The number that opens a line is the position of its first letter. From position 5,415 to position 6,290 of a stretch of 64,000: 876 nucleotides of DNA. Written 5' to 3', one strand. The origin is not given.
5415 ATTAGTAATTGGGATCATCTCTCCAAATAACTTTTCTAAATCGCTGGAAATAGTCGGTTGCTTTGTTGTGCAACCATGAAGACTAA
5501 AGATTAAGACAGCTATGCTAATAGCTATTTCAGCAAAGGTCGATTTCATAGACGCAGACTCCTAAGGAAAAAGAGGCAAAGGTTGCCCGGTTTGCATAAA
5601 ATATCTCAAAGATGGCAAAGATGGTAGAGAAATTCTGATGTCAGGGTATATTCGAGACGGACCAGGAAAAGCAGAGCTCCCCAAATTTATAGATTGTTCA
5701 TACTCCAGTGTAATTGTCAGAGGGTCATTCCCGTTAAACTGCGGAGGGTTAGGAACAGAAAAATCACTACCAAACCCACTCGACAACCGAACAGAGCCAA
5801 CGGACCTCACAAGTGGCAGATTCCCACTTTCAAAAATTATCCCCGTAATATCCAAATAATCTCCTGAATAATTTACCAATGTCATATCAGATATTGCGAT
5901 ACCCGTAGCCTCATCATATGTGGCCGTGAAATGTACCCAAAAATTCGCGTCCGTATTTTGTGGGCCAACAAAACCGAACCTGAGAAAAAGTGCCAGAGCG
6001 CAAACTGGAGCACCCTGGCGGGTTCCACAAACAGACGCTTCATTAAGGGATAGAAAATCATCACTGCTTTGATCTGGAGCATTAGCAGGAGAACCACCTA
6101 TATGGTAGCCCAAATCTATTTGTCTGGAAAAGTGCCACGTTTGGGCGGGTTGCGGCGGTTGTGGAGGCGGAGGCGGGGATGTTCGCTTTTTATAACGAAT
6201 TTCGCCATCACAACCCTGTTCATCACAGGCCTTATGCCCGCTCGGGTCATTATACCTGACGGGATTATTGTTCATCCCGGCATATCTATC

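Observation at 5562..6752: Uncharacterised Rhs toxin tips (this cassette and 9501..10598) with no motif I can place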

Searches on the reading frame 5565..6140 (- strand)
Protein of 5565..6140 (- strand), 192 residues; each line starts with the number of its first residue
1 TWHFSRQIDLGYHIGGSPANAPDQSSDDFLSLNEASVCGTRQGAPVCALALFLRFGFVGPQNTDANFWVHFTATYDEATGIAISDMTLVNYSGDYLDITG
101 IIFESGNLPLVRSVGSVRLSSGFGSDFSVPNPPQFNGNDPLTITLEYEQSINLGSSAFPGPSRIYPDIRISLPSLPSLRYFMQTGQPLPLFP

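Call 6: find_homologous_proteins(query=window:5565-6140:-, max_evalue=0.01)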
Query seq(192 aa) (192 aa): 3 proteins with E <= 0.01 among 102 candidates.
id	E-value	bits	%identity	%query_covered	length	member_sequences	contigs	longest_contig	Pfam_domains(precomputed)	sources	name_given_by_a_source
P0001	8.4e-119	412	94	100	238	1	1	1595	-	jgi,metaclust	metaclust:\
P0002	8.4e-79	282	68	99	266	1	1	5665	-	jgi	-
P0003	3.6e-61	224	59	95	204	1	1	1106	-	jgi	jgi:hypothetical protein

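Call 9: find_encoding_contigs(protein=P0002, flank=6000)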
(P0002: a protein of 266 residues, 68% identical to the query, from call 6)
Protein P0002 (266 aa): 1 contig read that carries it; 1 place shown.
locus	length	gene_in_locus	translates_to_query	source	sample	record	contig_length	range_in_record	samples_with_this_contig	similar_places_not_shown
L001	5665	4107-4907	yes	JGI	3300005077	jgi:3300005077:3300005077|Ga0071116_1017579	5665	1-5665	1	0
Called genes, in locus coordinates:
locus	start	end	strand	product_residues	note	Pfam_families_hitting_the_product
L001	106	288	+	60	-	-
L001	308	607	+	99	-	-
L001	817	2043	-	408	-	PF01548:DEDD_Tnp_IS110, PF02371:Transposase_20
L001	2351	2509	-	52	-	-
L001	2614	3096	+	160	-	-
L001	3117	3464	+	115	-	-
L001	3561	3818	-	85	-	PF13359:DDE_Tnp_4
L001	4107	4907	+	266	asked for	-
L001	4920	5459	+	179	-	-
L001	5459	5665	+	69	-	?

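Call 16: search_solved_structures(query=A1, max_evalue=10)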
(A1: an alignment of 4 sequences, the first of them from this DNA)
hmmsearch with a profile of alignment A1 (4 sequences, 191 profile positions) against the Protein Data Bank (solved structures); distinct sequences matched with E-value up to 10: 3.
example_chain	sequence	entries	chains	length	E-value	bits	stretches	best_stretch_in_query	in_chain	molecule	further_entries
2lc5_A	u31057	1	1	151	0.83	12.3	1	120-152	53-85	Calmodulin, putative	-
8crx_H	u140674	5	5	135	1.1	11.9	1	88-150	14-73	30S ribosomal protein S8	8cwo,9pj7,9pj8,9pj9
6cr0_A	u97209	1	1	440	1.6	11.4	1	124-182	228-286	(S)-6-hydroxynicotine oxidase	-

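Call 20: predict_structure(alignment_id=A1)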
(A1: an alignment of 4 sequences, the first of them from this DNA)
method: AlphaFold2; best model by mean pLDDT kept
length: 192 residues; sequences in the alignment: 4
mean_pLDDT: 39.8   pTM: 0.34
mean pLDDT of the five models: 39.8, 35.4, 34.8, 32.8, 30.8
residues with pLDDT >= 90: 0; 70-90: 0; 50-70: 28; < 50: 164
segments of 3 or more residues with pLDDT < 50: 1-49, 53-101, 109-137, 146-169, 185-192
pLDDT, mean of each block of 10 residues (from residue 1): 27 26 34 41 45 45 38 38 36 38 50 36 34 48 48 33 42 51 46 31
secondary structure, 60 per line:
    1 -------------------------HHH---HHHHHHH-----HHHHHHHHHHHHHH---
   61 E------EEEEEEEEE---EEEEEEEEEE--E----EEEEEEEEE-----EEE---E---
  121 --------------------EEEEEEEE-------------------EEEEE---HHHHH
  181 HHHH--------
elements in order: H32-38 H44-57 E68-76 E80-89 E97-105 E111-113 E141-148 E168-172 H176-184

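Call 25: search_protein_representatives(alignment_id=A1)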
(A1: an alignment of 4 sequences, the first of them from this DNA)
Query: 4 sequences, 191 profile positions. Proteins with E-value up to 0.001 (for the whole library): 37; up to 1e-10: 21; up to 1e-30: 7. The best 37 are listed.
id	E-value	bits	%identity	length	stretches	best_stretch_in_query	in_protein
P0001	1.1e-112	390.3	-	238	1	1-191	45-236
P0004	2.7e-59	216.2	-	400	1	2-187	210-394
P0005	4.7e-56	205.6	-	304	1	5-188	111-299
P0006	2.0e-48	180.7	-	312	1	1-183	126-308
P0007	6.5e-40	153.0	-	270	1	2-186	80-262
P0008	2.3e-36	141.4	-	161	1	34-186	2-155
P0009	1.7e-31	125.5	-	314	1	6-182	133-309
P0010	1.6e-30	122.3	-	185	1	2-186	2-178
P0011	4.7e-27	111.0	-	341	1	57-185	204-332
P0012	4.8e-24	101.2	-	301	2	57-180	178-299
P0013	1.1e-23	100.1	-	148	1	41-181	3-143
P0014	3.1e-21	92.0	-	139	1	58-186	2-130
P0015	7.9e-21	90.7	-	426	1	1-151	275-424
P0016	1.1e-19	87.0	-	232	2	58-187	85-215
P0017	4.5e-19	85.0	-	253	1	55-186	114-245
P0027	9.9e-07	44.7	-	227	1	41-184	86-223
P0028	5.0e-06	42.5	-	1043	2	71-131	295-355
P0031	3.8e-05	39.6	-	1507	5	72-162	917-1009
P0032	1.1e-04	38.1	-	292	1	10-129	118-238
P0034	4.3e-04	36.2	-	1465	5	66-112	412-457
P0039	9.7e-04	35.0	-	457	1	2-180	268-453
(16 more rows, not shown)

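Call 28: search_protein_families(library=pfam, max_evalue=0.01, proteins=[P0028, P0031, P0034, P0032])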
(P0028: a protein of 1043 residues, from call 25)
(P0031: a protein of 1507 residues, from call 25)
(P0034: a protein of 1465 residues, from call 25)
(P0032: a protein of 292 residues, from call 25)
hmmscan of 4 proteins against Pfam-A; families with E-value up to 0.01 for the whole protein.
P0028 (1043 aa): 2 families
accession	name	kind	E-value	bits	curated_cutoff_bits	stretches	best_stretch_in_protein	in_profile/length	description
PF05359.17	DUF748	-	4.2e-29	101.7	50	1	9-461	15-373/1037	Domain of Unknown Function (DUF748)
PF05170.20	AsmA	-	4.2e-26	92.4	29.8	2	12-378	7-305/607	AsmA family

P0031 (1507 aa): 0 families

P0034 (1465 aa): 8 families
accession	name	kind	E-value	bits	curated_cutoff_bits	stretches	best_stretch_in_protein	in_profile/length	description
PF04151.21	PPC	-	3.5e-14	53.8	25.9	0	523-588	4-68/70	Bacterial pre-peptidase C-terminal domain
PF24170.1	Fn3-II_PB4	-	4.9e-08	33.5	27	0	853-912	18-78/95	Straight fiber protein PB4 second Fn3-like domain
PF13620.12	CarboxypepD_reg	-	7.7e-07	29.8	32.3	0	1412-1452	21-61/82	Carboxypeptidase regulatory-like domain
PF07495.19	Y_Y_Y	-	2.5e-05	24.5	26.6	0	899-930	32-62/65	Y_Y_Y domain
PF12401.13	FhaA_N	-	0.00019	22.3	25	0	906-938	54-86/115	FhaA, N-terminal domain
PF22143.2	ScpA_C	-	0.00097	19.8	27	0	529-576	11-59/91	C5a peptidase, fibronectin type III domain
PF12103.14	Lipl32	-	0.005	16.9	25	0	702-730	147-175/179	Surface lipoprotein of Spirochaetales order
PF16041.10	APD1-4_M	-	0.0085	16.7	25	0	238-283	40-86/108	E3 ubiquitin-protein ligase APD1-4, middle domain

P0032 (292 aa): 0 families

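Call 31: find_homologous_proteins(query=A2, max_evalue=0.001)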
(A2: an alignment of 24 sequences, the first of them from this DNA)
Query A2 (24 sequences) (192 aa, profile of the alignment): 5 proteins with E <= 0.001 among 1363 candidates.
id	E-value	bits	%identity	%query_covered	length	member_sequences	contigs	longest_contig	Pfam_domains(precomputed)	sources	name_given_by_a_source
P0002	4.2e-64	234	68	99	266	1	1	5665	-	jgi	-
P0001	3.2e-63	231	94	100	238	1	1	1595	-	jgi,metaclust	metaclust:\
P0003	4.2e-58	214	59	95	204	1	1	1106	-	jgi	jgi:hypothetical protein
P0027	3.6e-48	182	29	77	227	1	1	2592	-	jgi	jgi:hypothetical protein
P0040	9.5e-23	99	47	17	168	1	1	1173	-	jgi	jgi:hypothetical protein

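Call 35: predict_structure(alignment_id=A2)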
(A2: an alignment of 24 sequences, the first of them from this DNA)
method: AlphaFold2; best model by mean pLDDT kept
length: 192 residues; sequences in the alignment: 24
mean_pLDDT: 83.9   pTM: 0.71
mean pLDDT of the five models: 83.9, 83.3, 83.1, 81.7, 81.3
residues with pLDDT >= 90: 92; 70-90: 63; 50-70: 34; < 50: 3
segments of 3 or more residues with pLDDT < 50: none
pLDDT, mean of each block of 10 residues (from residue 1): 95 77 56 73 84 69 89 96 95 91 88 87 88 90 92 63 88 95 87 45
secondary structure, 60 per line:
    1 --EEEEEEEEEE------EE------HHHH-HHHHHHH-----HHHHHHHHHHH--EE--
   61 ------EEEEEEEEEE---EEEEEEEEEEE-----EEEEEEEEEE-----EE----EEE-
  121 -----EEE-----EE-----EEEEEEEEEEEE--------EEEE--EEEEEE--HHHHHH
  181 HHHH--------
elements in order: E3-12 H27-30 H32-38 H44-54 E67-76 E80-90 E96-105 E117-119 E126-128 E141-152 E161-164 E167-172 H175-184

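Call 43: find_encoding_contigs(protein=P0027, flank=5000)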
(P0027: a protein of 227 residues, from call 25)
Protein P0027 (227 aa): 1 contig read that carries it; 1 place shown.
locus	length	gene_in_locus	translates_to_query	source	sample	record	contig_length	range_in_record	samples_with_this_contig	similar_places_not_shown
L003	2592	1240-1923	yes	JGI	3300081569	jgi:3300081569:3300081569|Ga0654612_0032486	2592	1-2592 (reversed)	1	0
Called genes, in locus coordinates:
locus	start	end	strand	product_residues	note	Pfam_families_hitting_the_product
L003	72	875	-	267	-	PF13276:HTH_21, PF00665:rve, PF13683:rve_3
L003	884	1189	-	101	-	PF01527:HTH_Tnp_1, PF13518:HTH_28 (weak)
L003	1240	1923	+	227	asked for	-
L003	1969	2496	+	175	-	-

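Call 44: find_encoding_contigs(protein=P0001, flank=5000)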
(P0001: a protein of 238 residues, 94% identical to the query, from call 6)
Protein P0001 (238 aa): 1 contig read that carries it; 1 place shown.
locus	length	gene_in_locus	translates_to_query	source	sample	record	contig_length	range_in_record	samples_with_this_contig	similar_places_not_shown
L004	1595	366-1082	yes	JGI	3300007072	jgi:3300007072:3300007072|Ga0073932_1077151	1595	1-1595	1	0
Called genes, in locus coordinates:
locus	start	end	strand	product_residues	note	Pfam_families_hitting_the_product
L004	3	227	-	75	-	?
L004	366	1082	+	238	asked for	-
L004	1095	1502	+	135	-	-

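Call 48: fold_search(model_id=the predicted structure, library=pdb)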
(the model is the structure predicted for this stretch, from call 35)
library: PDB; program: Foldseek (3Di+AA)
matches with E <= 10: 399; with E <= 0.001: 0
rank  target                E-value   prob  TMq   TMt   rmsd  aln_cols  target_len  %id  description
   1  2erj_C                7.5e-02  0.41  0.21  0.21  22.1       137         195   10  Crystal structure of the heterotrimeric interleukin-2 receptor in complex with interleukin-2 (released 2006-02-21)
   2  1r4x                  9.8e-02  0.60  0.29  0.22  19.7       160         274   11  Crystal Structure Analys of the Gamma-COPI Appendage domain (released 2003-10-28)
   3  3qwq_B                1.1e-01  0.77  0.23  0.39   7.1       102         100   15  Crystal structure of the extracellular domain of the epidermal growth factor receptor in complex with an adnectin (released 2012-02-01)
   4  3qb7_C                1.3e-01  0.25  0.22  0.22  22.2       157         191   10  Interleukin-4 mutant RGA bound to cytokine receptor common gamma (released 2012-04-25)
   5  3qb7_D                1.5e-01  0.28  0.21  0.22  21.3       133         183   10  Interleukin-4 mutant RGA bound to cytokine receptor common gamma (released 2012-04-25)
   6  6zlx                  1.6e-01  0.95  0.37  0.31   4.6       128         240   19  The structure of the ClpX-associated factor PDIP38 (released 2021-07-14)
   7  2v9u_A                2.1e-01  0.28  0.21  0.27  13.9       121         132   11  Rim domain of main porin from Mycobacteria smegmatis (released 2008-01-15)
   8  8fha_B                2.6e-01  0.51  0.29  0.37   6.9       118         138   14  Intramolecular ester bond-containing repeat domain 1 from Suipraoptans intestinalis adhesin (released 2024-06-19)
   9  6z9c                  2.6e-01  0.41  0.27  0.22   8.8       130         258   17  Structure of human POLDIP2, a multifaceted adaptor protein in metabolism and genome stability (released 2020-06-17)
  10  8fha_A                2.7e-01  0.51  0.29  0.36   6.9       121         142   14  Intramolecular ester bond-containing repeat domain 1 from Suipraoptans intestinalis adhesin (released 2024-06-19)
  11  8fha_C                3.2e-01  0.51  0.29  0.35   6.7       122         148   14  Intramolecular ester bond-containing repeat domain 1 from Suipraoptans intestinalis adhesin (released 2024-06-19)
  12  8fk7_A                3.2e-01  0.35  0.24  0.32  11.7       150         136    7  Structure of the Pyrobaculum calidifontis flagellar-like archaeal type IV pilus (released 2023-06-28)
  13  6flh                  4.4e-01  0.21  0.23  0.30   9.6       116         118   11  Monomeric Human Cu,Zn Superoxide dismutase, SOD1 7+7, apo form (released 2018-11-07)
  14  4xcr_A                4.4e-01  0.12  0.17  0.26  10.8       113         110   13  Monomeric Human Cu,Zn Superoxide dismutase, loops IV and VII deleted, apo form, mutant I35A (released 2016-01-20)
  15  3tgx_A                4.4e-01  0.10  0.17  0.16  20.9       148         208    6  IL-21:IL21R complex (released 2012-02-15)
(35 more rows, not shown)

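Call 49: fold_search(model_id=the predicted structure, library=viral)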
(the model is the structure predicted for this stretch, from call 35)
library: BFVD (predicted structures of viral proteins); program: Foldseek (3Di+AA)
matches with E <= 10: 375; with E <= 0.001: 0
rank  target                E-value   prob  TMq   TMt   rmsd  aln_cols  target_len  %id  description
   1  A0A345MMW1            1.9e-02  0.63  0.24  0.30  17.2       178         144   12  (no name in the UniProt tables at hand)
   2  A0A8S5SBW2            5.9e-02  0.57  0.26  0.18   7.5       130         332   13  Uncharacterized protein [Siphoviridae sp. ctJLl6]
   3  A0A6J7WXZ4            6.6e-02  0.69  0.25  0.11  13.5       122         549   10  Uncharacterized protein [uncultured Caudovirales phage]
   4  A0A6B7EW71            8.6e-02  0.82  0.30  0.20   7.2       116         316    9  (no name in the UniProt tables at hand)
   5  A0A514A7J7            8.6e-02  0.30  0.24  0.20  15.6       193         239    9  (no name in the UniProt tables at hand)
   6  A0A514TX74            1.0e-01  0.47  0.23  0.13  16.1       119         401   11  (no name in the UniProt tables at hand)
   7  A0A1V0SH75            1.1e-01  0.09  0.17  0.15  23.4       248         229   10  Uncharacterized protein [Hokovirus HKV1]
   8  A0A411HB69            1.3e-01  0.51  0.23  0.28  13.2       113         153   12  Uncharacterized protein [Homarus gammarus nudivirus]
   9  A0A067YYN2            1.6e-01  0.66  0.27  0.38  14.7       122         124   12  Uncharacterized protein [Escherichia phage vB_EcoS_AHP42]
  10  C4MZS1                1.9e-01  0.35  0.22  0.14  15.9       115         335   12  Tail fiber-like protein [Escherichia phage JS10]
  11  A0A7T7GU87            2.2e-01  0.28  0.25  0.19  17.8       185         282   10  Collagen-like protein [Escherichia phage vB_EcoS-BECP10]
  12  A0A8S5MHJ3            2.4e-01  0.44  0.28  0.15  10.8       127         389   11  Uncharacterized protein [Myoviridae sp. ct9Ns12]
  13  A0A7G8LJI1            2.5e-01  0.63  0.30  0.35   8.3       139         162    9  (no name in the UniProt tables at hand)
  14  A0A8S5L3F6            2.5e-01  0.15  0.16  0.20  15.1       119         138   11  Coat protein [ssRNA phage Esthiorhiza.4_6]
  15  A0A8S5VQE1            3.1e-01  0.06  0.15  0.07  24.9       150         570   11  (no name in the UniProt tables at hand)
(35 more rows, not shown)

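Call 57: find_related_loci(query=A3, collection=genome_contigs, flank=4000)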
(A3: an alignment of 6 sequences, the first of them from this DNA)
Query A3 (192 aa) in genome_contigs; peptide patterns used: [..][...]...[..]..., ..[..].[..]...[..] (x = any residue, [..] = any of these).
20 stretches matched a pattern, but none encodes a relative of the query by tblastn (E <= 1e-3).

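Call 69: search_protein_families(library=pfam, alignment_id=A2, max_evalue=5)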
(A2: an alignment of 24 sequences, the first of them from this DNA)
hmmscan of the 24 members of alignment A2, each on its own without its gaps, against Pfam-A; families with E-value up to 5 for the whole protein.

A. member 1, seq(192 aa): 1 family
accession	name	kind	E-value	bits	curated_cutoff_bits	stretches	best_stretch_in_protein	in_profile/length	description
PF00313.28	CSD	-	0.18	12.1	27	1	54-74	13-33/66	'Cold-shock' DNA-binding domain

B. families by the number of members that match (of 24 scanned): 5 families
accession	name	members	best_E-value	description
PF22704.2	CBM13-like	2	0.03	Alpha-galactosidase, CBM13 domain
PF18195.6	GatD_N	1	0.048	GatD N-terminal domain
PF21551.2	CSL4_N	1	0.067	Exosome complex component CSL4, N-terminal domain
PF16387.11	DUF4996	1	0.17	Domain of unknown function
PF00313.28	CSD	1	0.18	'Cold-shock' DNA-binding domain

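Call 70: search_solved_structures(query=A2, max_evalue=10)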
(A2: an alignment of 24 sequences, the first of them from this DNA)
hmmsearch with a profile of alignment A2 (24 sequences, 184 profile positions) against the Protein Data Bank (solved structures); distinct sequences matched with E-value up to 10: 0.

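Call 85: find_encoding_contigs(protein=P0011, flank=3000, max_places=3)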
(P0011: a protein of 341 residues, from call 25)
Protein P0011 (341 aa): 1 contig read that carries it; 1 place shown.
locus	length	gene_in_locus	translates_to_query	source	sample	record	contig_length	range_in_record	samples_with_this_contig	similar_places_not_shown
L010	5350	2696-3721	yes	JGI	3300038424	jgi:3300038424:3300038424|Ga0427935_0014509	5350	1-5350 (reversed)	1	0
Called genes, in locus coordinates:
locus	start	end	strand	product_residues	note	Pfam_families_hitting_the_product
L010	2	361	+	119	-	?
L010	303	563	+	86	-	-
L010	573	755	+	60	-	-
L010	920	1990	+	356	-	PF25023:TEN_YD-shell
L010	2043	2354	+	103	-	-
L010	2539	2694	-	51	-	PF00872:Transposase_mut (weak)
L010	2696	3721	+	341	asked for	PF25023:TEN_YD-shell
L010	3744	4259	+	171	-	-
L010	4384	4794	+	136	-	PF25023:TEN_YD-shell (weak)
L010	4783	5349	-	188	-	?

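Call 86: find_encoding_contigs(protein=P0009, flank=3000, max_places=3)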
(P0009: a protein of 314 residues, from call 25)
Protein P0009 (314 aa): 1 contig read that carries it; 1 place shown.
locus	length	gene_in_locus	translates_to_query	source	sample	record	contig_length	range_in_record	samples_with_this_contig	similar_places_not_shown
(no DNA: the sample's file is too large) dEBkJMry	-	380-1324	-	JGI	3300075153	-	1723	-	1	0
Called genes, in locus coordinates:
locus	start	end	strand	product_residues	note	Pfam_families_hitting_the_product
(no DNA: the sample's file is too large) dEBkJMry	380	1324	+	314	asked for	-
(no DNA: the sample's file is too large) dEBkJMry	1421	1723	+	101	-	?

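Call 88: find_encoding_contigs(protein=P0039, flank=3000, max_places=3)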
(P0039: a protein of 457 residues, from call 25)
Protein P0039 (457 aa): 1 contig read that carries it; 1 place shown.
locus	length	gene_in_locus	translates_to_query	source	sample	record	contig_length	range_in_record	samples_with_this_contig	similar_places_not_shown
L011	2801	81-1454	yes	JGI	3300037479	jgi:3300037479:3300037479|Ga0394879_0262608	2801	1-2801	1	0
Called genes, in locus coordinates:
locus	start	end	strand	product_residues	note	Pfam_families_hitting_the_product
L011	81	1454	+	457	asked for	PF25023:TEN_YD-shell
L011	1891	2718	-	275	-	PF00589:Phage_integrase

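Call 94: search_dna_similar(query=window:5565-6140:-, collection=plasmids, mode=protein, max_evalue=1, max_rows=5)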
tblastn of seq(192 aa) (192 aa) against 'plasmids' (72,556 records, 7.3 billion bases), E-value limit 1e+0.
No match.
